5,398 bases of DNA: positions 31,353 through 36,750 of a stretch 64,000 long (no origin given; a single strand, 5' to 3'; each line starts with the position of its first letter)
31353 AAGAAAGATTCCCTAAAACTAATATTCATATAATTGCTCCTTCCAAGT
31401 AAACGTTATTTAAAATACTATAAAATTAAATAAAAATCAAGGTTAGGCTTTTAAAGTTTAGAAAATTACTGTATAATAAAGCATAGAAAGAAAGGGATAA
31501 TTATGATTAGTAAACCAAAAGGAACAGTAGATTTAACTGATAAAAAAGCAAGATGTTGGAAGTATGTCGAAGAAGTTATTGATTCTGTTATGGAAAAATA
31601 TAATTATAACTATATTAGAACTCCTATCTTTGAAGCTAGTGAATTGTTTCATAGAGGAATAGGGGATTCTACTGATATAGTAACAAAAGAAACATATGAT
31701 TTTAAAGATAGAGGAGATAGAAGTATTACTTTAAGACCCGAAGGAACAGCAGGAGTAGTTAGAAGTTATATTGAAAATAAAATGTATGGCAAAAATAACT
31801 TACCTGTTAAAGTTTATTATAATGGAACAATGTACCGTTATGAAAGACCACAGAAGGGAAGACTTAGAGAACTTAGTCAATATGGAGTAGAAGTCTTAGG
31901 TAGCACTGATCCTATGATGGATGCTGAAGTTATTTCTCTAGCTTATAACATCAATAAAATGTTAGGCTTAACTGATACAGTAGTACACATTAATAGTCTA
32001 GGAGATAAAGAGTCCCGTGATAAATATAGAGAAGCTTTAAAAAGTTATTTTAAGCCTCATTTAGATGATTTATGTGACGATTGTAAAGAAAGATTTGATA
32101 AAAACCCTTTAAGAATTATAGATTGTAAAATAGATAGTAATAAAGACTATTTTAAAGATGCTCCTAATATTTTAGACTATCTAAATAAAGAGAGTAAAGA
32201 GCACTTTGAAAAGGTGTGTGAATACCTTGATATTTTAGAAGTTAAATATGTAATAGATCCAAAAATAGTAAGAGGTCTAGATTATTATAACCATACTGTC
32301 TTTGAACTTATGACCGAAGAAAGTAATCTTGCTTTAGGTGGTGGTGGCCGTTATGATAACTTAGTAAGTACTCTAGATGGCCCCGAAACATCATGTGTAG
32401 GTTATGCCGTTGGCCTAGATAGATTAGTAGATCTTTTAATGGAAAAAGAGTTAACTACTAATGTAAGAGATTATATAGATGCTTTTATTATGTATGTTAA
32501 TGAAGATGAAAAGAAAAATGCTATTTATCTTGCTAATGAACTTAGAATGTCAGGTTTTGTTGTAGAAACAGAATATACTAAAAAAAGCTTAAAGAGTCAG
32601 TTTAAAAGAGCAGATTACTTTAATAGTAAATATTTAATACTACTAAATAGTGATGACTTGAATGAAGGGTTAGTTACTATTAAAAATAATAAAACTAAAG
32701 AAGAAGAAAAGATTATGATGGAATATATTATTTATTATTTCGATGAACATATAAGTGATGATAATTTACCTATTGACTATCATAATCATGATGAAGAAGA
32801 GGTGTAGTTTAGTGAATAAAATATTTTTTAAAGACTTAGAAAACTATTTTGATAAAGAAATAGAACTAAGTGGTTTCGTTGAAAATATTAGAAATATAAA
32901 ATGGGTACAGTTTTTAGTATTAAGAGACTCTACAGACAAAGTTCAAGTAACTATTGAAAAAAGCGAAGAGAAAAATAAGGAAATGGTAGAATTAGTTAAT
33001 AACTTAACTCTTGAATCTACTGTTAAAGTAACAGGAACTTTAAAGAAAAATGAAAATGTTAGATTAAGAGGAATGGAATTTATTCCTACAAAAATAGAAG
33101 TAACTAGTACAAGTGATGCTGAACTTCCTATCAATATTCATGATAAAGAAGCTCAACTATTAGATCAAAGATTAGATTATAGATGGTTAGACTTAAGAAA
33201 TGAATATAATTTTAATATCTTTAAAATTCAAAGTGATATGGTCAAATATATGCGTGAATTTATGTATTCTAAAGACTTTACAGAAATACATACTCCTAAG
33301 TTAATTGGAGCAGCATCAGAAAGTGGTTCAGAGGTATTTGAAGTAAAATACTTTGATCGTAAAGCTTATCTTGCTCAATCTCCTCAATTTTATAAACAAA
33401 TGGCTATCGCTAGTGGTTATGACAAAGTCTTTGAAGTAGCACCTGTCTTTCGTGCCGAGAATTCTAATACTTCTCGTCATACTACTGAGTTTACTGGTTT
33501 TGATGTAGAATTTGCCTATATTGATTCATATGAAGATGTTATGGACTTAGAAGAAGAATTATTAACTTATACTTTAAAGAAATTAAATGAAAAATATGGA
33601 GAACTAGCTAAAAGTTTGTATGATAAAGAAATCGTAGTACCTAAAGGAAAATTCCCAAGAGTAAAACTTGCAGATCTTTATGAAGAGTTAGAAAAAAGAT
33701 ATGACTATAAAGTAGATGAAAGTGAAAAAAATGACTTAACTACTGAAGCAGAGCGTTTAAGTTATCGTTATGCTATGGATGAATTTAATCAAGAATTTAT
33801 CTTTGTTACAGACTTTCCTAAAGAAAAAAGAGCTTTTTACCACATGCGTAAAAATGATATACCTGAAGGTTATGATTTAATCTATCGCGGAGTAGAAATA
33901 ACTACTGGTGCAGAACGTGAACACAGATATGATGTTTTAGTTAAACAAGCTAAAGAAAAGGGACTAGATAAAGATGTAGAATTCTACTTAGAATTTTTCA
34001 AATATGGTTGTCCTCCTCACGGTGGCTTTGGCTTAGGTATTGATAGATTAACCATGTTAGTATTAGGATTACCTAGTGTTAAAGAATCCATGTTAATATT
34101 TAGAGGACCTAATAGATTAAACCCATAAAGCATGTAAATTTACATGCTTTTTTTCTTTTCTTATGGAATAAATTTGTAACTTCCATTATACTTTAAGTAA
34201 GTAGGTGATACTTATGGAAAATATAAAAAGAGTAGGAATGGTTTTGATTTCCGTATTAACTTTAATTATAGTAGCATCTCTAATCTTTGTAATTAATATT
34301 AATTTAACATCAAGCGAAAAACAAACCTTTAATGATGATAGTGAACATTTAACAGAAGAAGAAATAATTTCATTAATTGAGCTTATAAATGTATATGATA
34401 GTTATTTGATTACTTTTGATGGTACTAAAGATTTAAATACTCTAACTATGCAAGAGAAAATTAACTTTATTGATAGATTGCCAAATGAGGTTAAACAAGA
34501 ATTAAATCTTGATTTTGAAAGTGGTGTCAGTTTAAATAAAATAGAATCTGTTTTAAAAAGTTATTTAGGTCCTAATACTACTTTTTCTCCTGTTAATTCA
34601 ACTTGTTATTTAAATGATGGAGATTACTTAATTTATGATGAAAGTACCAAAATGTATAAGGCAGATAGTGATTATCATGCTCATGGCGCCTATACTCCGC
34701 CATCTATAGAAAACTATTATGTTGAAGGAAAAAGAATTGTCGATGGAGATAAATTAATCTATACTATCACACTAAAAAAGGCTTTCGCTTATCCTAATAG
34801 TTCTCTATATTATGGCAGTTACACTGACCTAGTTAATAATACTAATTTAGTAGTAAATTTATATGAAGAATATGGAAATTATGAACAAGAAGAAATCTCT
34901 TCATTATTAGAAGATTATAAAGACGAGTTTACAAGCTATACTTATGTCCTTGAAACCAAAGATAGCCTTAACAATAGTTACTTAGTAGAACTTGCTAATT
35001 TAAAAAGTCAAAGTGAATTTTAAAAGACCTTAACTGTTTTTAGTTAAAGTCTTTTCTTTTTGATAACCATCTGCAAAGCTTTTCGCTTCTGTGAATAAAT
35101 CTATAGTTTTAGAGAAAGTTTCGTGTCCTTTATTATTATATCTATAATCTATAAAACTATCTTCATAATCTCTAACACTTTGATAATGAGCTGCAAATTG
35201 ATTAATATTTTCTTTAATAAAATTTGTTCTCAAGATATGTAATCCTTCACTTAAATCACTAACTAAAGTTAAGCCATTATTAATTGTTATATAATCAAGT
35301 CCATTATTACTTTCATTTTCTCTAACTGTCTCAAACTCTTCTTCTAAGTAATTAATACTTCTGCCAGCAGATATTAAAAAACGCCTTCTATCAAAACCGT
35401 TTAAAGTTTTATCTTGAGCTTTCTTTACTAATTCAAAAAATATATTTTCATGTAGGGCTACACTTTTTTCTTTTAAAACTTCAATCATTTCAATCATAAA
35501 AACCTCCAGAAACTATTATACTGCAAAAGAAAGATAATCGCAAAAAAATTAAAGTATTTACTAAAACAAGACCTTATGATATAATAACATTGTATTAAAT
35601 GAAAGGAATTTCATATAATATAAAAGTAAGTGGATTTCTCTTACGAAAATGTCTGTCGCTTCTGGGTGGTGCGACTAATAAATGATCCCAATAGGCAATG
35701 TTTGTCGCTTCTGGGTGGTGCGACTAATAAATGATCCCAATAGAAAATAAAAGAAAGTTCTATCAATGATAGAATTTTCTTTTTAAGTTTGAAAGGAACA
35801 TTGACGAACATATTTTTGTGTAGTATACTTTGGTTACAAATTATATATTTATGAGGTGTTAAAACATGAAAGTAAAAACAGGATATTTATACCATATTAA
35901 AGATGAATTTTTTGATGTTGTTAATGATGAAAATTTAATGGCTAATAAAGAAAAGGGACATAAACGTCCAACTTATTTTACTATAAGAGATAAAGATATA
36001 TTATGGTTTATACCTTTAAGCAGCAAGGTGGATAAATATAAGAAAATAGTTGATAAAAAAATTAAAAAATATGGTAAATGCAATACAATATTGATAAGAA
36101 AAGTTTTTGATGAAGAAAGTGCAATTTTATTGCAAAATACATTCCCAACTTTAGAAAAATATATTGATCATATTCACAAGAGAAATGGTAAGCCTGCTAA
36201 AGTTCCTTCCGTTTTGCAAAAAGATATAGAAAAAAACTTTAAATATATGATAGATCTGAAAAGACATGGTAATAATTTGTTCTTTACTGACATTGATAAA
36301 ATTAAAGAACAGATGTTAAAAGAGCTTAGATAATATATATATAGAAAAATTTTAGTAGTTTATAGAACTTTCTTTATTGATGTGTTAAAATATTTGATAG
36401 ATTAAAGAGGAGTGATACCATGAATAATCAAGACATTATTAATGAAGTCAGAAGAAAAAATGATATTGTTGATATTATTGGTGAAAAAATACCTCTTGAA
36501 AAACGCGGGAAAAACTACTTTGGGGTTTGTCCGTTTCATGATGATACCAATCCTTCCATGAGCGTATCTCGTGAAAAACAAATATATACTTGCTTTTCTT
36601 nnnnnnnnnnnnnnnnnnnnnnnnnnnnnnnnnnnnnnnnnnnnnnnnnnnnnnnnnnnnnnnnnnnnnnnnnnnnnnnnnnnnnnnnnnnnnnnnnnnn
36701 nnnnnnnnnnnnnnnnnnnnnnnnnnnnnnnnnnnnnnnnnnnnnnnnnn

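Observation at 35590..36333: Candidate type III (RNA-protein) toxin-antitoxin locus next to the dnaG-sigA operon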

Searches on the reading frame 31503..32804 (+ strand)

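Call 74: search_protein_families(library=ncbifam, proteins=[window:31503-32804:+], max_evalue=0.00001)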
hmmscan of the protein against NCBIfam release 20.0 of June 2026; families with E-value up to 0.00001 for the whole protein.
window:31503-32804:+ (434 aa): 23 families
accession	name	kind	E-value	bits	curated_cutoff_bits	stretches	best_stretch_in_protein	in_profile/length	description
TIGR00442.1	hisS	equivalog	3.4e-143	477.5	286.75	1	4-404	2-404/406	histidine--tRNA ligase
TIGR00443.1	hisZ_biosyn_reg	equivalog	2.1e-47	161.8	271.65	1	10-312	2-312/314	ATP phosphoribosyltransferase regulatory subunit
NF009085.0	PRK12420.1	equivalog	6.3e-43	147.7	540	2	227-411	238-424/426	histidine--tRNA ligase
NF008942.0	PRK12292.2-5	equivalog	1.1e-39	136.3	643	2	3-163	10-166/434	ATP phosphoribosyltransferase regulatory subunit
NF008941.0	PRK12292.2-4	equivalog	5e-37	127.7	447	1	1-361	6-367/393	ATP phosphoribosyltransferase regulatory subunit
NF008940.0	PRK12292.2-3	equivalog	2.1e-30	105.8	450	1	5-359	6-369/404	ATP phosphoribosyltransferase regulatory subunit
NF008936.0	PRK12292.1-3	equivalog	6.3e-25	87.8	492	1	5-360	8-371/406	ATP phosphoribosyltransferase regulatory subunit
NF008953.0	PRK12295.1-6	equivalog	8.1e-25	87.6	384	2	21-163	14-148/384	ATP phosphoribosyltransferase regulatory subunit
NF008945.0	PRK12292.3-3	equivalog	1e-22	80.8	409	1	4-314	2-305/368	ATP phosphoribosyltransferase regulatory subunit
NF008939.0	PRK12292.2-1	equivalog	3.8e-18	65.4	335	1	7-357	8-365/391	ATP phosphoribosyltransferase regulatory subunit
NF008938.0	PRK12292.1-6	equivalog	1.3e-16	60.5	833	2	4-152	8-150/420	ATP phosphoribosyltransferase regulatory subunit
NF008950.0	PRK12295.1-3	equivalog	3.4e-14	53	492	1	251-309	316-375/387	ATP phosphoribosyltransferase regulatory subunit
NF008951.0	PRK12295.1-4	equivalog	1.6e-13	50.3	364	1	255-309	312-367/374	ATP phosphoribosyltransferase regulatory subunit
NF008943.0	PRK12292.3-1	equivalog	1.2e-12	47.7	690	1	59-155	73-168/403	ATP phosphoribosyltransferase regulatory subunit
NF008946.0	PRK12293.1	equivalog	1.1e-11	44.7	224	1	5-313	8-280/282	ATP phosphoribosyltransferase regulatory subunit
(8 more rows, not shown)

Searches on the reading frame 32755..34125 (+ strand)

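Call 74: search_protein_families(library=ncbifam, proteins=[window:32755-34125:+], max_evalue=0.00001)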
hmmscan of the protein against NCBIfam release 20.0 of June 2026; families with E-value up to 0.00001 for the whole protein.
window:32755-34125:+ (457 aa): 16 families
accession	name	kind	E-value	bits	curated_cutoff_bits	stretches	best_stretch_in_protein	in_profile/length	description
NF003483.0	PRK05159.1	equivalog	1e-144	482.7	353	1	22-457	5-438/438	aspartate--tRNA(Asn) ligase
TIGR00458.1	aspS_nondisc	equivalog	1.1e-120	403.5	368.4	1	25-457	3-428/428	aspartate--tRNA(Asn) ligase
NF003037.0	PRK03932.1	equivalog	2.9e-77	260.5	414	1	28-455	11-449/451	asparagine--tRNA ligase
TIGR00457.1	asnS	equivalog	4.8e-74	249.8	342.6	1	25-456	8-454/455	asparagine--tRNA ligase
NF001750.0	PRK00476.1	equivalog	7.7e-62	209.4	443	2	30-279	15-267/590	aspartate--tRNA ligase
TIGR00459.1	aspS_bact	equivalog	2.1e-57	194.8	373.85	2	30-279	13-262/586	aspartate--tRNA ligase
NF001756.1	PRK00484.1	subfamily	9.9e-42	143.2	468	1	31-447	49-481/488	lysine--tRNA ligase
NF005052.0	PRK06462.1-1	equivalog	3.5e-39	134.9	368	1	129-445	22-340/353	asparagine synthetase A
TIGR00499.1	lysS_bact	equivalog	5.4e-38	130.9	427.6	2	33-332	53-344/496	lysine--tRNA ligase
NF005054.0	PRK06462.1-4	equivalog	4.7e-37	127.7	309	1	145-452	14-312/318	asparagine synthetase A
NF009460.0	PRK12820.1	equivalog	4.5e-32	111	1379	2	33-271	35-288/723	bifunctional aspartyl-tRNA synthetase/aspartyl/glutamyl-tRNA amidotransferase subunit C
NF002821.0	PRK02983.1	equivalog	1.2e-30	106.3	742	1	29-439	655-1087/1102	bifunctional lysylphosphatidylglycerol synthetase/lysine--tRNA ligase LysX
NF009101.0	PRK12445.1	subfamily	6.8e-23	81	1026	1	34-271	66-299/505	lysine--tRNA ligase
TIGR00462.1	genX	equivalog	6.5e-22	78.4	286.9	1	160-446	5-302/304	EF-P lysine aminoacylase EpmA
NF006828.0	PRK09350.1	equivalog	1e-18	67.7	264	1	155-446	15-318/325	elongation factor P--(R)-beta-lysine ligase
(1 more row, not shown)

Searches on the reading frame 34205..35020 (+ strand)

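Call 4: search_protein_families(library=pfam, proteins=[window:34205-35020:+], max_evalue=1)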
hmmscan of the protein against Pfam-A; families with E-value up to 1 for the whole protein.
window:34205-35020:+ (272 aa): 1 family
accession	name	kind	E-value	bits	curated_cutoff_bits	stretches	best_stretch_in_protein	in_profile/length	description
PF13800.11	Sigma_reg_N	-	0.71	10.6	26.3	0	180-227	42-90/91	Sigma factor regulator N-terminal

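Call 74: search_protein_families(library=ncbifam, proteins=[window:34205-35020:+], max_evalue=0.00001)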
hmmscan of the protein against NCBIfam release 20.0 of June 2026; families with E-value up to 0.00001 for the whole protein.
window:34205-35020:+ (272 aa): 0 families

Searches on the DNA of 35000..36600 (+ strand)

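Call 8: search_rna_families(source=window, start=35000, end=36600, threshold=evalue, max_evalue=10, show_alignments=3)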
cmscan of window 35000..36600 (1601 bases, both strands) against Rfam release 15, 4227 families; matches with E-value up to 10: 3.
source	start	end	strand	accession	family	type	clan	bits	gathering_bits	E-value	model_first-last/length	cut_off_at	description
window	35792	35865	+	RF02107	DLEU2_3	Gene; lncRNA;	-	24.8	60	0.6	1-76/76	no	Deleted in lymphocytic leukemia 2 conserved region 3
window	35915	35962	+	RF00532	snoMe18S-Um1356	Gene; snRNA; snoRNA; CD-box;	CL00054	21.2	50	4.7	1-86/86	no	Small nucleolar RNA Me18S-Um1356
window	36533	36579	+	RF01164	SNORD107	Gene; snRNA; snoRNA; CD-box;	-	17.2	50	6.8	1-74/74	no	Small nucleolar RNA SNORD107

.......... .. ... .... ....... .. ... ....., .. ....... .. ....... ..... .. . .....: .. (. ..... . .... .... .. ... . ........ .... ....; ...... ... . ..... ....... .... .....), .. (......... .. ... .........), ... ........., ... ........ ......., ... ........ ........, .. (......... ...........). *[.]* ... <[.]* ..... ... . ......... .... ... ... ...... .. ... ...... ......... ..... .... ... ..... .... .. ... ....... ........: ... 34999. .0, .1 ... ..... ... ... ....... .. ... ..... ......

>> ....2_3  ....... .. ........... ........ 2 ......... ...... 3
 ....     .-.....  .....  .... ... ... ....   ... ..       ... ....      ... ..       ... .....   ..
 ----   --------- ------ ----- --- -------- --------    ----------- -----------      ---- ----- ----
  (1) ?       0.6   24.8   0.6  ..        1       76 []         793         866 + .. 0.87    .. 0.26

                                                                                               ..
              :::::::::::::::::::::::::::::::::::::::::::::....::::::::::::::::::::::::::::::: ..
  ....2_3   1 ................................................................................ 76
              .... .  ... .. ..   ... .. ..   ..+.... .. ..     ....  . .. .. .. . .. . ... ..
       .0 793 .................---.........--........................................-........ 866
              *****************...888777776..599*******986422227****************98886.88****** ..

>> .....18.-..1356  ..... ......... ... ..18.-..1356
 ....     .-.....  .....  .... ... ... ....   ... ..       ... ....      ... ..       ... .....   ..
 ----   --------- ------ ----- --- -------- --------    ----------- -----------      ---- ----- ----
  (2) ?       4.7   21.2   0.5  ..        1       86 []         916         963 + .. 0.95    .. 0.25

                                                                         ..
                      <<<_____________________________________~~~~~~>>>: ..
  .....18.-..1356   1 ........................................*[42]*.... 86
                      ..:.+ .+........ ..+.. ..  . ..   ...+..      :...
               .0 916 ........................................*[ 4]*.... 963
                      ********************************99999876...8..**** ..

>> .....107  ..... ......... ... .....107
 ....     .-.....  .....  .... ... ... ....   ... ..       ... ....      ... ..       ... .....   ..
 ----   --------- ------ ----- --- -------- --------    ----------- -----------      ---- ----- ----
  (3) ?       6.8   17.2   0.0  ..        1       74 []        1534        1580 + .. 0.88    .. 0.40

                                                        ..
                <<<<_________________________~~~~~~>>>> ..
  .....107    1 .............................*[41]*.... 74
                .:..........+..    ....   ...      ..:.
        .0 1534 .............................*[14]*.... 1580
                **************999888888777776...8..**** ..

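Call 26: search_rna_families(sources=[L016, L045], threshold=gathering)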
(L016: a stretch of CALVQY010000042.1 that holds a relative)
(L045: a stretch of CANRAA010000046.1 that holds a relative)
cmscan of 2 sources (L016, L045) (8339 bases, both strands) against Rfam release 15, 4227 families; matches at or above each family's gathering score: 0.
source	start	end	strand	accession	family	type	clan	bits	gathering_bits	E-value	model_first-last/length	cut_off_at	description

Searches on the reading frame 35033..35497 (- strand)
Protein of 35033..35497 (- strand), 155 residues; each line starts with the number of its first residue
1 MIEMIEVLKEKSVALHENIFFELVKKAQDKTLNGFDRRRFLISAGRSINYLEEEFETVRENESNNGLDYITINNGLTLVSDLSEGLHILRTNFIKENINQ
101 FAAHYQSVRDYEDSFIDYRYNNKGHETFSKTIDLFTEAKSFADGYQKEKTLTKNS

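Call 4: search_protein_families(library=pfam, proteins=[window:35033-35497:-], max_evalue=1)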
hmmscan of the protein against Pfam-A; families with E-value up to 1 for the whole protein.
window:35033-35497:- (155 aa): 0 families

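Call 5: search_protein_families(library=padloc, proteins=[window:35033-35497:-], max_evalue=1)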
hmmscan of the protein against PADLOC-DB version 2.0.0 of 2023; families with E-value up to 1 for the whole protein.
window:35033-35497:- (155 aa): 0 families

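Call 6: search_protein_families(library=ncbifam, proteins=[window:35033-35497:-], max_evalue=1)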
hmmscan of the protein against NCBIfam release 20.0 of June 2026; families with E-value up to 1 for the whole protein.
window:35033-35497:- (155 aa): 1 family
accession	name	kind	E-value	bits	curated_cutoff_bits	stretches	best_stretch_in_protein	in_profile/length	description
TIGR00190.1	thiC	equivalog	0.18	10.5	460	1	44-79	131-166/423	phosphomethylpyrimidine synthase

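Call 7: search_protein_families(library=phrogs, proteins=[window:35033-35497:-], max_evalue=1)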
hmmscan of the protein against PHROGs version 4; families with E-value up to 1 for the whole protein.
window:35033-35497:- (155 aa): 1 family
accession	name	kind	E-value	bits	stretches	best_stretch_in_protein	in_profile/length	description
phrog_24395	-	unknown function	0.42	11.5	1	91-104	12-25/55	-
